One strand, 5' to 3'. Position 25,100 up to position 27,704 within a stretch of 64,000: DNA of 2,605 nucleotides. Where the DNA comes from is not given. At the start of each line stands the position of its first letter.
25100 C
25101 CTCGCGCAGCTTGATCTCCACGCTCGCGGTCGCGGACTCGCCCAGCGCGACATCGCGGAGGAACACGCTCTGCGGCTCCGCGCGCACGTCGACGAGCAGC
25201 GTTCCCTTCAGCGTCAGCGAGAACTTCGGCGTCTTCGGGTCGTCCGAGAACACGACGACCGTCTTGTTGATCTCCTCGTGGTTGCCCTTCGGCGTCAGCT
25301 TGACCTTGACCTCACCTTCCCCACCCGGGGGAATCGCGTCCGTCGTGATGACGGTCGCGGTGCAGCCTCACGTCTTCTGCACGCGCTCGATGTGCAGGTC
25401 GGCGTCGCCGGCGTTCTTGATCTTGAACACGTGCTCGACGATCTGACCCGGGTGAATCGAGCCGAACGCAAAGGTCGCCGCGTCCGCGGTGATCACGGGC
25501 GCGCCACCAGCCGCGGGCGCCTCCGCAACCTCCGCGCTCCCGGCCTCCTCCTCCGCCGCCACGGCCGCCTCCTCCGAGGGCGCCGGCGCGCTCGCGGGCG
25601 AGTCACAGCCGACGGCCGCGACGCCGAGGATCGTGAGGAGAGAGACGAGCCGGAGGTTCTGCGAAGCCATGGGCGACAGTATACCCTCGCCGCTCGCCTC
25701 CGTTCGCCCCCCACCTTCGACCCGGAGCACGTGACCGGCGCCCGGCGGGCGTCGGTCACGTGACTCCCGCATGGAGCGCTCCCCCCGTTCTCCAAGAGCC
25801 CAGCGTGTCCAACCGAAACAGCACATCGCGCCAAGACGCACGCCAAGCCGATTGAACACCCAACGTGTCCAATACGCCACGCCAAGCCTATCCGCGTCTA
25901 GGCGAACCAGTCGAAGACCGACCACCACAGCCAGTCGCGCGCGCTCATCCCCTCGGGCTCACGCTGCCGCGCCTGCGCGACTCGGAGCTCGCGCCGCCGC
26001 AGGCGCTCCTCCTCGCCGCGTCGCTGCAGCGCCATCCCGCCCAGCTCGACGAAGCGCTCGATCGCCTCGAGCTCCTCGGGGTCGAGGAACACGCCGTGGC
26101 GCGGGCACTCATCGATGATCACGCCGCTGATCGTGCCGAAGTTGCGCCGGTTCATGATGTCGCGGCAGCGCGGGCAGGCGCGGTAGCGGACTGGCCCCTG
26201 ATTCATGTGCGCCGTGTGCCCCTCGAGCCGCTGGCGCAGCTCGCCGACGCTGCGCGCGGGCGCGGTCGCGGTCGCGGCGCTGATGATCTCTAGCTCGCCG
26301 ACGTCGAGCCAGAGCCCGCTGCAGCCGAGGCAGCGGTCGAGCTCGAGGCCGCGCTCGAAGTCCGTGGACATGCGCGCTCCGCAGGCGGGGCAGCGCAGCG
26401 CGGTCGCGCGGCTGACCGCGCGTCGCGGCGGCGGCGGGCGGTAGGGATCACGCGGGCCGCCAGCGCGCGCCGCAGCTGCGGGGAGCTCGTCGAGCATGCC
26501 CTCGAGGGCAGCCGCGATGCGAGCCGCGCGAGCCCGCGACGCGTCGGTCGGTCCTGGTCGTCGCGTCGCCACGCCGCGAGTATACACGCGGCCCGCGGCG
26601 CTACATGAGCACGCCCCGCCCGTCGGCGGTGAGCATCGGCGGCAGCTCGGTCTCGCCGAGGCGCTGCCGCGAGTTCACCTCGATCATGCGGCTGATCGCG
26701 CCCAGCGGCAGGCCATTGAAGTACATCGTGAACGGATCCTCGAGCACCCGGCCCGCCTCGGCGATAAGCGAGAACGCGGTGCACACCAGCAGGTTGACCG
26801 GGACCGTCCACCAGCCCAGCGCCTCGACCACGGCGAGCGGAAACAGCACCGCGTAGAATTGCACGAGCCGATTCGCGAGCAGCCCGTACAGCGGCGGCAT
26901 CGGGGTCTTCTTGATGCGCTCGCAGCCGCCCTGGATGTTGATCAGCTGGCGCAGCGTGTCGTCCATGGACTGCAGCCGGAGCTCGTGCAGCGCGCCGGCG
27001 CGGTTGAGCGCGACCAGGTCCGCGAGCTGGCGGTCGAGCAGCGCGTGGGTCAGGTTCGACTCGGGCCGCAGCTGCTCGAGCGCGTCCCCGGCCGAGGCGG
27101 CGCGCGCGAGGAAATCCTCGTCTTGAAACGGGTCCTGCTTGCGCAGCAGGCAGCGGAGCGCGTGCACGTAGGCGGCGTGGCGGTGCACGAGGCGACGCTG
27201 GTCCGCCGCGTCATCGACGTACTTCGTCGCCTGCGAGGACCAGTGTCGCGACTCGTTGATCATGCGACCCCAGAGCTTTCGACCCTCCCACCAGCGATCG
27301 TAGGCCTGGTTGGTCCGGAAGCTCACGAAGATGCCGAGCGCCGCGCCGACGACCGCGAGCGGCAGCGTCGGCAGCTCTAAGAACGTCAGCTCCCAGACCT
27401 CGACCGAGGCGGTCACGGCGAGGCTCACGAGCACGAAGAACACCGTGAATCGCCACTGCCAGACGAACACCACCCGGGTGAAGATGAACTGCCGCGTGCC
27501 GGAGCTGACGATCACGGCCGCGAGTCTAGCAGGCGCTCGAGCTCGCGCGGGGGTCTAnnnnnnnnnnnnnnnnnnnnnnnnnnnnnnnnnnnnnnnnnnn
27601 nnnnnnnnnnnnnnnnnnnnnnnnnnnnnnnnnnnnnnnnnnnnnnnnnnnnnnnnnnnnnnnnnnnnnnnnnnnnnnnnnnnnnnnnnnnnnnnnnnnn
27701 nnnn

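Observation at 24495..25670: DUF1573-like reading frame with a single in-frame TGA at the conserved Cys position and a downstream hairpin: candidate selenocysteine codon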

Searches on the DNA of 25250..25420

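Call 68: search_rna_families(source=window, start=25250, end=25420, threshold=evalue, max_evalue=10, show_alignments=2)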
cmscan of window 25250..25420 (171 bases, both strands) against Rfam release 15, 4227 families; matches with E-value up to 10: 4.
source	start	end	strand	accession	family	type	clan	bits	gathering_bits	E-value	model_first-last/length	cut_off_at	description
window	25373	25399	-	RF01549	TB8Cs2H1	Gene; snRNA; snoRNA; HACA-box;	-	13.2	40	3.1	1-65/65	no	Trypanosomatid snoRNA TB8Cs2H1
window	25270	25325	+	RF01974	H19_3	Gene; lncRNA;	-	12.9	46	1.9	48-116/116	no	H19 conserved region 3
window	25290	25382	-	RF02680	PreQ1-III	Cis-reg; riboswitch;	-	12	63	3.5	1-102/102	no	PreQ1-III (pre queuosine) riboswitch aptamer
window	25269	25322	-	RF01134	sR30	Gene; snRNA; snoRNA; CD-box;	-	8.3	38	7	1-57/57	no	Small nucleolar RNA sR30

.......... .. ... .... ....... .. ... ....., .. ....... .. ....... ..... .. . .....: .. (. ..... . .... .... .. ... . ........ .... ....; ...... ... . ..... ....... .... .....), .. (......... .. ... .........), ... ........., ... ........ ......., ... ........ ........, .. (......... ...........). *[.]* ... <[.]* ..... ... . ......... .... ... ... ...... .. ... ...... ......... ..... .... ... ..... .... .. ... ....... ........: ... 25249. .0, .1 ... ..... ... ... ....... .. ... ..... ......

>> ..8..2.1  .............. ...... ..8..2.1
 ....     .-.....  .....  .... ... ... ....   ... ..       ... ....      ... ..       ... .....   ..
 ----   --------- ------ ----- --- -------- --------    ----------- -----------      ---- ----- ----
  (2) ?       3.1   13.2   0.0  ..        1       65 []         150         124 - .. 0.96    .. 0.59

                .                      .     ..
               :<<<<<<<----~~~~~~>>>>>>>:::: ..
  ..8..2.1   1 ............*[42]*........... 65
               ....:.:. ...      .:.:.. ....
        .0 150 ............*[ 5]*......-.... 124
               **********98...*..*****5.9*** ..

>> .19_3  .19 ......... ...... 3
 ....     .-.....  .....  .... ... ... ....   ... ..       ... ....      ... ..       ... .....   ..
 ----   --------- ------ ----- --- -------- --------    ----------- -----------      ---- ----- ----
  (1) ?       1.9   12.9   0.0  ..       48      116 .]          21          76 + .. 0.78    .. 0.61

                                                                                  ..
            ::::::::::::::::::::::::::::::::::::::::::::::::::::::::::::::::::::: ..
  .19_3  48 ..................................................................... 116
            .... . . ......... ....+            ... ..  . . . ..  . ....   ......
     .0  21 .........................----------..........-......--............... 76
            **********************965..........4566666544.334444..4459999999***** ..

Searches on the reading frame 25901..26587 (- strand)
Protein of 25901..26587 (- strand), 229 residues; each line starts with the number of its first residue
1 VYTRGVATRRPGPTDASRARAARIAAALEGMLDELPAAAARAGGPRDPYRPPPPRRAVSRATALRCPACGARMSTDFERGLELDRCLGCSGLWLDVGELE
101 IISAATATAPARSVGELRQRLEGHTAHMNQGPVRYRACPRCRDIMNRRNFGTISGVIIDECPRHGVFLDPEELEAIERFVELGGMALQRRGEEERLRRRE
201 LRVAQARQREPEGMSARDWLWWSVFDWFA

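Call 34: search_protein_families(library=pfam, proteins=[window:25901-26587:-], max_evalue=0.0001)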
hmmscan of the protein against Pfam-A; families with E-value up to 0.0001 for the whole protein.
window:25901-26587:- (229 aa): 1 family
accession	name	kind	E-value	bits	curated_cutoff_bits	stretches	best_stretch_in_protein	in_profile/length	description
PF13453.11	Zn_ribbon_TFIIB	-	7.3e-19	67.3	22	2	65-102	1-38/41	Transcription factor zinc-finger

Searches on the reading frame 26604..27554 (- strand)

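Call 34: search_protein_families(library=pfam, proteins=[window:26604-27554:-], max_evalue=0.0001)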
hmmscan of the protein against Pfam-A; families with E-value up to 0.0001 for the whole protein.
window:26604-27554:- (317 aa): 1 family
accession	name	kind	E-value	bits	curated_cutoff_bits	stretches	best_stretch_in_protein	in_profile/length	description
PF25539.1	Bestrophin_2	-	3.5e-66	224.1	27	1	36-296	27-287/288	Bacterial/Fungal Bestrophin protein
